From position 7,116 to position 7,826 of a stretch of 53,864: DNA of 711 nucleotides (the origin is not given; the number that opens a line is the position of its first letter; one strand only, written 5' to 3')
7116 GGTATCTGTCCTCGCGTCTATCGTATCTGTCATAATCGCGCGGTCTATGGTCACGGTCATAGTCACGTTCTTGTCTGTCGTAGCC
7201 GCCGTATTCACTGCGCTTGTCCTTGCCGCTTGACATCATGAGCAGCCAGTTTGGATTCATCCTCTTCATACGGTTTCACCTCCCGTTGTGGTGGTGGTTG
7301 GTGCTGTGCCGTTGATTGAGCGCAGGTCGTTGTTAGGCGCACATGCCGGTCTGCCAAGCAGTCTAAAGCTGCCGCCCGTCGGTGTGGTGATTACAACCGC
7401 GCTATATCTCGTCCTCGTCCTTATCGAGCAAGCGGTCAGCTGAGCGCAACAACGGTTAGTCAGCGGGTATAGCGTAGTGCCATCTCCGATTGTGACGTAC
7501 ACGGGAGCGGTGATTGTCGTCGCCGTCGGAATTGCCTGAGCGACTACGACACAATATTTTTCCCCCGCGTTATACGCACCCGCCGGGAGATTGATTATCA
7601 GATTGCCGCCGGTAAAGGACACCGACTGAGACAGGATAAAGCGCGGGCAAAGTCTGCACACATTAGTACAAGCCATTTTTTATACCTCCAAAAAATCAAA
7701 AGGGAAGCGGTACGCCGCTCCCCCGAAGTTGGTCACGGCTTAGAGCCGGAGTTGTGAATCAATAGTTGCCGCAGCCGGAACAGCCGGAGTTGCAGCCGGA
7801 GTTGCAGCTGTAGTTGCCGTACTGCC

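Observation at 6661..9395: Five-gene cargo block of low-complexity Cys/Gly/Asn/Tyr/Arg-Asp-rich proteins downstream of the lysis genes: possible self-assembling surface or spore-coat-like material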

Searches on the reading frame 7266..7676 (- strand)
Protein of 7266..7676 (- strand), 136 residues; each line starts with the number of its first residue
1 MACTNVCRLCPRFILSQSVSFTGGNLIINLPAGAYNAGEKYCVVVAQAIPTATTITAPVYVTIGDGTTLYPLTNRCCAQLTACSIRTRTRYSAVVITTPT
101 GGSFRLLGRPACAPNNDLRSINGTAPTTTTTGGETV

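Call 3: search_protein_families(library=pfam, proteins=[window:7266-7676:-], max_evalue=1)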
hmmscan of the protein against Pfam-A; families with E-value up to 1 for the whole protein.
window:7266-7676:- (136 aa): 0 families

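Call 4: search_protein_families(library=phrogs, proteins=[window:7266-7676:-], max_evalue=1)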
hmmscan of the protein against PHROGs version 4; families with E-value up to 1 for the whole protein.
window:7266-7676:- (136 aa): 2 families
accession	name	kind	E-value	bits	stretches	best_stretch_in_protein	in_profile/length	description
phrog_33337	-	unknown function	0.11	13.3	1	89-106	16-33/51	-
phrog_10254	-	unknown function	0.27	12.1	1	89-106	28-45/63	-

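Call 12: search_protein_families(library=ncbifam, proteins=[window:7266-7676:-], max_evalue=1)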
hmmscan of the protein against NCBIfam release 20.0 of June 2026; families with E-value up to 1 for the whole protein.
window:7266-7676:- (136 aa): 1 family
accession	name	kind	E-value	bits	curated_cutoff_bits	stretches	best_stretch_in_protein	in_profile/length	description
NF003054.0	PRK03975.1-1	equivalog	0.19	11.7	239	1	47-76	84-113/171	putative transcriptional regulator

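Call 15: find_homologous_proteins(query=window:7266-7676:-, max_evalue=0.001)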
Query window:7266-7676:- (136 aa): 3671 proteins with E <= 0.001 among 3711 candidates; the best 120 are listed.
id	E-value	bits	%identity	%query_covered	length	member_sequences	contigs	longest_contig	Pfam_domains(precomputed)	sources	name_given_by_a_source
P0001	1.7e-79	282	96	100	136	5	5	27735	-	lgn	-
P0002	2.8e-79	281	97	100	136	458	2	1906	-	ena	-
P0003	2.5e-78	278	94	100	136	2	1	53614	-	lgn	-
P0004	1.8e-77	276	93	90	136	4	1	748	-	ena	-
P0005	3.1e-77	275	95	90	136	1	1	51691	-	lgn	-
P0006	2.3e-76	272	94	100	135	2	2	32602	-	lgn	-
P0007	1.0e-67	244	83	99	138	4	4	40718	-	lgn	-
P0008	4.3e-65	236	76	90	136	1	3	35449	-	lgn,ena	-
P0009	1.5e-60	221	79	95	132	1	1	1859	-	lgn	-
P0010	4.0e-60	220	76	90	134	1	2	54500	-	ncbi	ncbi:MAG: hypothetical protein ACI3ZQ_05665 [Candidatus Cryptobacteroides sp.]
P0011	5.1e-60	219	78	90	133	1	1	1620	-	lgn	-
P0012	6.3e-60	219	78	95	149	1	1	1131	-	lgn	-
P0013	8.2e-60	218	78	90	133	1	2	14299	-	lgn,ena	-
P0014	9.6e-60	218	78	95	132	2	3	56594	-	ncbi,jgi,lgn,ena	jgi:hypothetical protein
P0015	9.6e-60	218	76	97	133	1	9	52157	-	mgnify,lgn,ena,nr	mgnify:FL=1|nr:MAG TPA: hypothetical protein [Caudoviricetes sp.]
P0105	1.4e-54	202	74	92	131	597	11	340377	-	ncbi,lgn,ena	ncbi:MAG: hypothetical protein V8S86_01315 [Eubacteriales bacterium]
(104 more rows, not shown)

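Call 22: search_solved_structures(query=A1, max_evalue=10)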
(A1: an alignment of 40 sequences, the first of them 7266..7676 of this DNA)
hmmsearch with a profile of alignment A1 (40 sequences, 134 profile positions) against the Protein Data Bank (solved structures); distinct sequences matched with E-value up to 10: 0.

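Call 26: predict_structure(alignment_id=A1)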
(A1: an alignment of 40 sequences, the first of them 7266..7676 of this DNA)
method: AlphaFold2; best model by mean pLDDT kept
length: 136 residues; sequences in the alignment: 40
mean_pLDDT: 64.2   pTM: 0.58
mean pLDDT of the five models: 64.2, 60.3, 57.6, 55.8, 45.6
residues with pLDDT >= 90: 0; 70-90: 56; 50-70: 49; < 50: 31
segments of 3 or more residues with pLDDT < 50: 1-5, 113-136
pLDDT, mean of each block of 10 residues (from residue 1): 47 78 80 74 72 72 79 71 66 60 64 44 42 41
secondary structure, 60 per line:
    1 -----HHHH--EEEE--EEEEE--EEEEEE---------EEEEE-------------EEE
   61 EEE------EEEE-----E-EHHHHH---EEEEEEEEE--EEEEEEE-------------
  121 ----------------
elements in order: H6-9 E12-15 E18-22 E25-30 E40-44 E58-63 E70-73 H82-86 E90-98 E101-107

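Call 29: fold_search(model_id=the predicted structure, library=pdb)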
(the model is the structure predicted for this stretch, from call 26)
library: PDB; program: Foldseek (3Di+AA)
matches with E <= 10: 178; with E <= 0.001: 0
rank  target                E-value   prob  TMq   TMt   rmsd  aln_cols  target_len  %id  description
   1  9b45_2                6.2e-02  0.80  0.37  0.18   4.7       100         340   12  Pseudomonas phage Pa193 baseplate complex and tail fiber (released 2024-10-16)
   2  4jpb_A                2.7e-01  0.30  0.31  0.32  12.2       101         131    7  The structure of a ternary complex between CheA domains P4 and P5 with CheW and with an unzipped fragment of TM14, a c (released 2013-08-28)
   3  4gn3_R                2.7e-01  0.23  0.26  0.31   6.3        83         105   12  OBody AM1L10 bound to hen egg-white lysozyme (released 2013-08-21)
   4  2ch4_W                3.2e-01  0.18  0.26  0.26  11.0        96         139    9  Complex between Bacterial Chemotaxis histidine kinase CheA domains P4 and P5 and receptor-adaptor protein CheW (released 2006-04-18)
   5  2ch4_A                3.4e-01  0.16  0.26  0.13  12.1       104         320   10  Complex between Bacterial Chemotaxis histidine kinase CheA domains P4 and P5 and receptor-adaptor protein CheW (released 2006-04-18)
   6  4gn3_N                6.5e-01  0.13  0.25  0.31   7.5        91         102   12  OBody AM1L10 bound to hen egg-white lysozyme (released 2013-08-21)
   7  4gn3_J                6.9e-01  0.13  0.24  0.29   6.6        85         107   12  OBody AM1L10 bound to hen egg-white lysozyme (released 2013-08-21)
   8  2qdl_A                7.3e-01  0.13  0.27  0.24  11.1        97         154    8  Crystal structure of scaffolding protein TtCheW from Thermoanaerobacter tengcongensis (released 2007-09-04)
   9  1b3q_A                7.8e-01  0.16  0.30  0.13  12.3        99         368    6  CRYSTAL STRUCTURE OF CHEA-289, A SIGNAL TRANSDUCING HISTIDINE KINASE (released 1999-12-15)
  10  9bc2_A                1.1e+00  0.03  0.16  0.05  12.1        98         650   13  Transglutaminase 2 - Open State (released 2024-07-03)
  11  3ur1_A                1.2e+00  0.11  0.29  0.17  12.2       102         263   10  The structure of a ternary complex between CheA domains P4 and P5 with CheW and with a truncated fragment of TM14, a c (released 2012-03-07)
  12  1ggt_B                1.3e+00  0.01  0.11  0.04  12.7       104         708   10  THREE-DIMENSIONAL STRUCTURE OF A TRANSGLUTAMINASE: HUMAN BLOOD COAGULATION FACTOR XIII (released 1995-07-31)
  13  8d0b_C                1.4e+00  0.08  0.25  0.27   8.3        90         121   10  Human CST-DNA polymerase alpha/primase preinitiation complex bound to 4xTEL-foldback template (released 2022-06-22)
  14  5mhm_B                1.4e+00  0.01  0.12  0.04  12.6        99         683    8  FXIIIa in complex with the inhibitor ZED1630 (released 2017-12-20)
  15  3s3p_A                1.7e+00  0.03  0.16  0.05  12.1        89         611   15  Transglutaminase 2 in complex with a novel inhibitor (released 2012-06-06)
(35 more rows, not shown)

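Call 32: find_encoding_contigs(protein=P0105, flank=10000, max_places=3)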
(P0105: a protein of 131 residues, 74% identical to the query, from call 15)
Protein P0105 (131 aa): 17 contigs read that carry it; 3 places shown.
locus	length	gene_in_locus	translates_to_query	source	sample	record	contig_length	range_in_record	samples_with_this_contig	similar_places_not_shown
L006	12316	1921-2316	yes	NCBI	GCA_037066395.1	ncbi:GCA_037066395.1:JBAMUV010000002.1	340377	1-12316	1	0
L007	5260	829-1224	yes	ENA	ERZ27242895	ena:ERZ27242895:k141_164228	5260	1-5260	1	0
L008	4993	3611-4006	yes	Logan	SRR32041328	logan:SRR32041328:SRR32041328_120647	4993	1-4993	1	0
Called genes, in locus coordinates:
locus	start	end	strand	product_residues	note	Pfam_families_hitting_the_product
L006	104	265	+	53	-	-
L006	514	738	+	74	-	-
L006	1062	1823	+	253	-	-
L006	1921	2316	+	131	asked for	-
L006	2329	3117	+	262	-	PF25223:DUF7841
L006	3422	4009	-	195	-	PF01648:ACPS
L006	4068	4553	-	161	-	PF20122:DUF6512 (weak)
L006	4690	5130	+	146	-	PF03862:SpoVAC_SpoVAEB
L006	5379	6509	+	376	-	PF13180:PDZ_2, PF14685:PDZ_Tricorn (weak), PF17820:PDZ_6, PF05580:Peptidase_S55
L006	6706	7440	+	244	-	PF00072:Response_reg, PF08769:Spo0A_C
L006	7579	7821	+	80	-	PF12637:TSCPD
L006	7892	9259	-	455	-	PF00768:Peptidase_S11, PF13354:Beta-lactamase2, PF07943:PBP5_C (weak)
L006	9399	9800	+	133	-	PF14520:HHH_5 (faint), PF00633:HHH, PF12826:HHH_2 (faint), PF12836:HHH_3, PF14716:HHH_8 (faint)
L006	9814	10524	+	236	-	PF00072:Response_reg, PF00486:Trans_reg_C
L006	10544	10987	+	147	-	PF12663:DUF3788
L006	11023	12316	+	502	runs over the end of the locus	PF00672:HAMP, PF00512:HisKA, PF02518:HATPase_c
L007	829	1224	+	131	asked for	-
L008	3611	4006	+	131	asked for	-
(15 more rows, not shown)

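Call 65: fold_search(model_id=the predicted structure, library=viral)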
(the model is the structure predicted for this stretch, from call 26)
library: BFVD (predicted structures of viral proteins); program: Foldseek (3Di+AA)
matches with E <= 10: 430; with E <= 0.001: 14
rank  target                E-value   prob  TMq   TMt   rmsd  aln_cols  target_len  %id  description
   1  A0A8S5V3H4            2.0e-15  1.00  0.71  0.78   6.5       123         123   54  Uncharacterized protein [Myoviridae sp. ctk6V34]
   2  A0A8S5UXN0            3.3e-09  1.00  0.63  0.65  18.7       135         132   30  Uncharacterized protein [Podoviridae sp. ctW0z17]
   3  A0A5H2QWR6            4.0e-09  1.00  0.64  0.69  11.2       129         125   29  (no name in the UniProt tables at hand)
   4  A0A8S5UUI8            2.1e-07  1.00  0.62  0.51  14.3       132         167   19  Uncharacterized protein [Myoviridae sp. ctP6q2]
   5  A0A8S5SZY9            2.4e-07  1.00  0.60  0.73   2.5       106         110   23  Uncharacterized protein [Myoviridae sp. ctWb16]
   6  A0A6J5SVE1            8.7e-05  1.00  0.46  0.13  12.1       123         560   19  Uncharacterized protein (Fragment) [uncultured Caudovirales phage]
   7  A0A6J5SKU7            1.4e-04  1.00  0.45  0.16  10.2       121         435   21  Uncharacterized protein (Fragment) [uncultured Caudovirales phage]
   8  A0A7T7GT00            1.6e-04  1.00  0.46  0.09   3.5        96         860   20  (no name in the UniProt tables at hand)
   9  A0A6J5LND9            2.4e-04  1.00  0.43  0.15   4.1        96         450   23  Uncharacterized protein [uncultured Caudovirales phage]
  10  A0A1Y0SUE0            2.7e-04  1.00  0.43  0.22   4.3       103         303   14  Uncharacterized protein [Pseudomonas phage Skulduggery]
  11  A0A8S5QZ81            4.0e-04  1.00  0.56  0.61   3.2       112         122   11  Uncharacterized protein [Siphoviridae sp. ctyvQ1]
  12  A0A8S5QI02            5.1e-04  1.00  0.45  0.32  11.4       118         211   16  Uncharacterized protein [Siphoviridae sp. ctLgc23]
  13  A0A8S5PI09            5.4e-04  1.00  0.51  0.10   9.1       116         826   17  Hyaluronidase [Siphoviridae sp. ctL0q1]
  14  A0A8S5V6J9            8.5e-04  1.00  0.52  0.66   2.7       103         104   14  Uncharacterized protein [CrAss-like virus sp. ctXt06]
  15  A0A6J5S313            1.2e-03  0.99  0.40  0.15  11.9       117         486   11  Uncharacterized protein [uncultured Caudovirales phage]
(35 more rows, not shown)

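Call 69: search_protein_families(library=padloc, proteins=[window:7266-7676:-], max_evalue=0.1)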
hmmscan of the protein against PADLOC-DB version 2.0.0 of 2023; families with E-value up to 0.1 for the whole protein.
window:7266-7676:- (136 aa): 0 families

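Call 79: search_protein_representatives(alignment_id=A1)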
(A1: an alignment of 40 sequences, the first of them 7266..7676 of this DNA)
Query: 40 sequences, 134 profile positions. Proteins with E-value up to 0.001 (for the whole library): 362; up to 1e-10: 213; up to 1e-30: 56. The best 150 are listed.
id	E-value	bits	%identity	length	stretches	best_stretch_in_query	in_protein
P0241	6.9e-65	233.2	-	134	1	1-131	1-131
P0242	4.4e-59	214.4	-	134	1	1-132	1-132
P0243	1.4e-58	212.8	-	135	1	4-132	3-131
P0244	2.6e-57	208.6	-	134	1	1-132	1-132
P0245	2.2e-55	202.4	-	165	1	18-131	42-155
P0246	6.6e-50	184.7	-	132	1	1-126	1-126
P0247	1.7e-49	183.3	-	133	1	5-131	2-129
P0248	1.6e-48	180.2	-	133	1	1-131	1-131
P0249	1.2e-46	174.1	-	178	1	2-127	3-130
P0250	3.1e-45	169.6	-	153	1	28-132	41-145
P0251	4.2e-45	169.1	-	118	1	1-92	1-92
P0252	1.9e-44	167.0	-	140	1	3-130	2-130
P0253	6.9e-42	158.7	-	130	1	1-96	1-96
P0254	1.5e-41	157.6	-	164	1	1-129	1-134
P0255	6.8e-40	152.3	-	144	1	37-128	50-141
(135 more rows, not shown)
